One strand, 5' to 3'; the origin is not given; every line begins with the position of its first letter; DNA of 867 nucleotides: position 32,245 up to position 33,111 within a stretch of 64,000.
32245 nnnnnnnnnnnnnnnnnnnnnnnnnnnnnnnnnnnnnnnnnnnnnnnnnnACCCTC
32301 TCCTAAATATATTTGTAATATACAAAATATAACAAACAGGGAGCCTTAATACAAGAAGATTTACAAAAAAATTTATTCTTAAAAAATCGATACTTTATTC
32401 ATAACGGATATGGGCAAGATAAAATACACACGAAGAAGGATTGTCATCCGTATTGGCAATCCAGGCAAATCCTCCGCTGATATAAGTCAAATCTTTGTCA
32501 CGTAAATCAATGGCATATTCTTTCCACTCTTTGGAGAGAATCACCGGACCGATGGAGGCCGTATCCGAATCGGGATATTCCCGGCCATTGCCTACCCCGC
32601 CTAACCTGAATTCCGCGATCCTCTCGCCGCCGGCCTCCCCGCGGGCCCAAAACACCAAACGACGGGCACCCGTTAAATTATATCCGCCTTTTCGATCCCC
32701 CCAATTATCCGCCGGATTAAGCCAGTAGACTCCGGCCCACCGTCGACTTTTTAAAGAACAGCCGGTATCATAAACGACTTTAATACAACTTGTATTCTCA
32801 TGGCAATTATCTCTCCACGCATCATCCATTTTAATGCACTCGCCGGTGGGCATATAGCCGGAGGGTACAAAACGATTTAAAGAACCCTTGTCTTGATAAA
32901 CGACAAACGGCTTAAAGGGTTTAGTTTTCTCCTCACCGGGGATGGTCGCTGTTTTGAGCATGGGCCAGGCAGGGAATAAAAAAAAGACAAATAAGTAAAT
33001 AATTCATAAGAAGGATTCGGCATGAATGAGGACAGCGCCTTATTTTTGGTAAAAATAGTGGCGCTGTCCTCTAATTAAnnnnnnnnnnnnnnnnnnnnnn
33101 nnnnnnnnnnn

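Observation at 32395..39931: c-di-GMP-linked glycan locus: two PilZ proteins head an operon with a cytoplasmic GH94-like enzyme, a secreted GH-A hydrolase and secreted module proteins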

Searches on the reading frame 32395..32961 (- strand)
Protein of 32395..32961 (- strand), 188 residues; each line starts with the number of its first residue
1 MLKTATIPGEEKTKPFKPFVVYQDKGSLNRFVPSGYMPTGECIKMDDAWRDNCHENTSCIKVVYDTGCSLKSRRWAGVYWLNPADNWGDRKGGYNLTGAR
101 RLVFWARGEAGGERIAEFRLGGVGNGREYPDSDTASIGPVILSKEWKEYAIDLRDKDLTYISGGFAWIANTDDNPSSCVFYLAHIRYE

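Call 4: search_protein_families(library=pfam, proteins=[window:32395-32961:-], max_evalue=0.01)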
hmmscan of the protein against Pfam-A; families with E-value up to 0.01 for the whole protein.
window:32395-32961:- (188 aa): 0 families

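Call 36: search_solved_structures(query=A3, max_evalue=10, show_alignments=1)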
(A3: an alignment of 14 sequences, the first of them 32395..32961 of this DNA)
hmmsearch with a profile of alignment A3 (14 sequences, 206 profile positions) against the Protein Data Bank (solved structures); distinct sequences matched with E-value up to 10: 2.
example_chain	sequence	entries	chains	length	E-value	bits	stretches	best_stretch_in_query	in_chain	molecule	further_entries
8q6t_I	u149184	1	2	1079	0.09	15.9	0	95-148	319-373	Titin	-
8ot5_A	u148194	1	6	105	0.18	14.9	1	95-148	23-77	Titin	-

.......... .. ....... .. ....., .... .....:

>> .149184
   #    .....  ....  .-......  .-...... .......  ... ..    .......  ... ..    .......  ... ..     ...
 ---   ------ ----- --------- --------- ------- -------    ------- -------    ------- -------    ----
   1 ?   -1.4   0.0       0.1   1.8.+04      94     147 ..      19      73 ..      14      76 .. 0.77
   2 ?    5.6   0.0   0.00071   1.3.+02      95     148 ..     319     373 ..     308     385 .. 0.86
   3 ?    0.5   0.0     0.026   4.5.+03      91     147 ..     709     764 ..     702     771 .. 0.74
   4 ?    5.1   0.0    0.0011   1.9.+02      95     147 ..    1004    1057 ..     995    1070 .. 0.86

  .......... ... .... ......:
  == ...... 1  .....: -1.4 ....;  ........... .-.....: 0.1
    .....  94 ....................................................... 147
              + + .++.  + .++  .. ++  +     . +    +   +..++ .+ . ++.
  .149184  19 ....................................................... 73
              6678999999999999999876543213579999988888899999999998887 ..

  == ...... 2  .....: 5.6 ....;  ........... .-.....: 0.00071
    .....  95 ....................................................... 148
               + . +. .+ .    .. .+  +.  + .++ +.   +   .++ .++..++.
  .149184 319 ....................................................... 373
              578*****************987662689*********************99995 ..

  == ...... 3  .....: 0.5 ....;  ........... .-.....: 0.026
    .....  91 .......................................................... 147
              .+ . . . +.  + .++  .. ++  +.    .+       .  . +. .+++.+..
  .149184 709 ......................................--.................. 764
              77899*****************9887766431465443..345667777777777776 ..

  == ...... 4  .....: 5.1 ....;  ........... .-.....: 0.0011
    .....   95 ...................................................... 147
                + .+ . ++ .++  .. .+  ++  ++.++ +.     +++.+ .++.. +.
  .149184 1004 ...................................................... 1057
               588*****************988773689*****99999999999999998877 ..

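Call 37: search_protein_families(library=pfam, alignment_id=A3, max_evalue=1)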
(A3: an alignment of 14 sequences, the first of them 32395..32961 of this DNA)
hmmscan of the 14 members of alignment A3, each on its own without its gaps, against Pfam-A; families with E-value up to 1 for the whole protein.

A. member 1, window:32395-32961:- (188 aa): 0 families

B. families by the number of members that match (of 14 scanned): 2 families
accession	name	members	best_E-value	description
PF11912.13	CfaA_B_C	1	0.031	Counting factor-associated protein A/B/C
PF12947.13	EGF_3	1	0.12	EGF domain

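Call 38: find_homologous_proteins(query=window:32395-32961:-, max_evalue=0.00001)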
Query window:32395-32961:- (188 aa): 649 proteins with E <= 0.00001 among 681 candidates; the best 120 are listed.
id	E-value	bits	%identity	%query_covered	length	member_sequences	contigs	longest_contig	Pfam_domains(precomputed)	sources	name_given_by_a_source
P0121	1.1e-129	448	100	100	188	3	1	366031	-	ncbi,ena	-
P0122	1.9e-113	395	90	99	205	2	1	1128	-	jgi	jgi:hypothetical protein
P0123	1.4e-106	373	82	100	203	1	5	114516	-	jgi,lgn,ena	-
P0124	4.0e-105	368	82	99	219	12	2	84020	-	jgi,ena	jgi:hypothetical protein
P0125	8.6e-105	367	80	99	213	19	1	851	-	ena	-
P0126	9.9e-105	367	82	95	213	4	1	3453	-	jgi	-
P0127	1.9e-104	366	81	99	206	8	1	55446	-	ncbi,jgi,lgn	-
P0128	3.4e-104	365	84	95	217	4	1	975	-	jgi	jgi:hypothetical protein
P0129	5.0e-104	364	81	98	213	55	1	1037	-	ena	-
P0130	1.6e-103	363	80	99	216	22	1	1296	-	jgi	jgi:hypothetical protein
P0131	3.4e-103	362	81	96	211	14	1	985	-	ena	-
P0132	4.0e-103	361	80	99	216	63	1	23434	-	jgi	jgi:hypothetical protein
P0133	1.4e-102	360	79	99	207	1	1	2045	-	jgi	jgi:hypothetical protein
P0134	1.6e-102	359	80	99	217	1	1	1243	-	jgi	jgi:hypothetical protein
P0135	1.1e-101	357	80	99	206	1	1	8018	-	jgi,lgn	jgi:hypothetical protein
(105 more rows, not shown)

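Call 40: find_encoding_contigs(protein=P0121, flank=1000, max_places=2)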
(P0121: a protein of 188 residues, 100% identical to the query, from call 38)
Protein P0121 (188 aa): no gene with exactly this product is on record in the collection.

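Call 42: list_cluster_members(proteins=[P0121])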
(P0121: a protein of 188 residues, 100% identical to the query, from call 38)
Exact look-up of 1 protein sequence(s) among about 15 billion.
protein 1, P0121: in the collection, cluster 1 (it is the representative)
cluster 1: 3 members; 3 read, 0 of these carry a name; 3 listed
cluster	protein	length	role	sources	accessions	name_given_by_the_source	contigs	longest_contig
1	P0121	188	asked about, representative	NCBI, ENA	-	-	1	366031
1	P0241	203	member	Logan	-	-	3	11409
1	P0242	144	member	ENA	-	-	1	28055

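Call 50: predict_structure(alignment_id=A4)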
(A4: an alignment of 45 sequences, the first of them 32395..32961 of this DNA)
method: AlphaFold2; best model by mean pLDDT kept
length: 188 residues; sequences in the alignment: 45
mean_pLDDT: 85.7   pTM: 0.82
mean pLDDT of the five models: 85.7, 81.0, 77.0, 76.3, 76.3
residues with pLDDT >= 90: 101; 70-90: 66; 50-70: 10; < 50: 11
segments of 3 or more residues with pLDDT < 50: 1-10
pLDDT, mean of each block of 10 residues (from residue 1): 41 79 84 66 89 90 93 89 83 86 97 95 78 91 98 92 90 94 95
secondary structure, 60 per line:
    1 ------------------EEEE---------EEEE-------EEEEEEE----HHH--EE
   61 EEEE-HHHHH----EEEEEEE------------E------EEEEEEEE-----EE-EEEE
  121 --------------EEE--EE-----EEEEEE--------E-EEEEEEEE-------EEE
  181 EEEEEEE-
elements in order: E19-22 E32-35 E43-49 E59-64 H66-70 E75-81 E101-108 E117-120 E135-137 E147-152 E163-170 E178-187

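Call 53: fold_search(model_id=the predicted structure, library=pdb)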
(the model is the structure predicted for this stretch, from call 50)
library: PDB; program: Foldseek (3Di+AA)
matches with E <= 10: 1314; with E <= 0.001: 42
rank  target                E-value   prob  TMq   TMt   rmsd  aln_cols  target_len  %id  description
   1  7t7y                  1.9e-06  1.00  0.55  0.64   4.5       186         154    9  The crystal structure of family 8 carbohydrate-binding module from Dictyostelium discoideum complexed with iodine atoms (released 2022-04-20)
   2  1wmx_A                2.8e-06  1.00  0.59  0.63   4.7       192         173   14  Crystal Structure of Family 30 Carbohydrate Binding Module (released 2004-08-03)
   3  6r3m_A                3.1e-06  1.00  0.54  0.58   4.9       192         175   12  Family 11 Carbohydrate-Binding Module from Clostridium thermocellum in complex with beta-1,3-1,4-mixed-linked tetrasac (released 2020-02-05)
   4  2c24_B                4.5e-06  1.00  0.57  0.61   4.7       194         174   13  FAMILY 30 CARBOHYDRATE-BINDING MODULE OF CELLULOSOMAL CELLULASE CEL9D- CEL44B OF CLOSTRIDIUM THERMOCELLUM (released 2005-11-22)
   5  2c24_A                5.4e-06  1.00  0.59  0.64   4.2       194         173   14  FAMILY 30 CARBOHYDRATE-BINDING MODULE OF CELLULOSOMAL CELLULASE CEL9D- CEL44B OF CLOSTRIDIUM THERMOCELLUM (released 2005-11-22)
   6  1w8z_B                7.4e-06  1.00  0.53  0.69   3.8       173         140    8  CBM29-2 mutant K85A: Probing the Mechanism of Ligand Recognition by Family 29 Carbohydrate Binding Modules (released 2005-03-22)
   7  9cyn_A                1.1e-05  1.00  0.44  0.40  10.9       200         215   10  Flagellar filament sheath protein FlaA1 (released 2026-03-18)
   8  1v0a                  1.4e-05  1.00  0.56  0.61   4.3       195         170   13  Family 11 Carbohydrate-Binding Module of cellulosomal cellulase Lic26A-Cel5E of Clostridium thermocellum (released 2005-01-12)
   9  1wzx_A                1.7e-05  1.00  0.61  0.65   4.5       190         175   13  Crystal Structure of Family 30 Carbohydrate Binding Module. (released 2005-03-22)
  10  1wky                  3.1e-05  1.00  0.54  0.25   4.4       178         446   11  Crystal structure of alkaline mannanase from Bacillus sp. strain JAMB-602: catalytic domain and its Carbohydrate Binding (released 2005-06-15)
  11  1gwm_A                3.3e-05  1.00  0.53  0.64   3.7       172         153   10  Carbohydrate binding module family29 complexed with glucohexaose (released 2003-03-20)
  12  1gwk_A                3.3e-05  1.00  0.52  0.67   4.0       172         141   10  Carbohydrate binding module family29 (released 2003-03-20)
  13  8a28_A                3.3e-05  1.00  0.47  0.26   5.4       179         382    8  Structure of the astacin zymogen of LAST-MAM from Limulus polyphemus (released 2022-10-19)
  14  1w8t_A                3.5e-05  1.00  0.52  0.67   3.9       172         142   11  CBM29-2 mutant K74A complexed with cellulohexaose: Probing the Mechanism of Ligand Recognition by Family 29 Carbohydra (released 2005-03-22)
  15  1gwk_B                4.1e-05  1.00  0.50  0.62   4.1       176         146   10  Carbohydrate binding module family29 (released 2003-03-20)
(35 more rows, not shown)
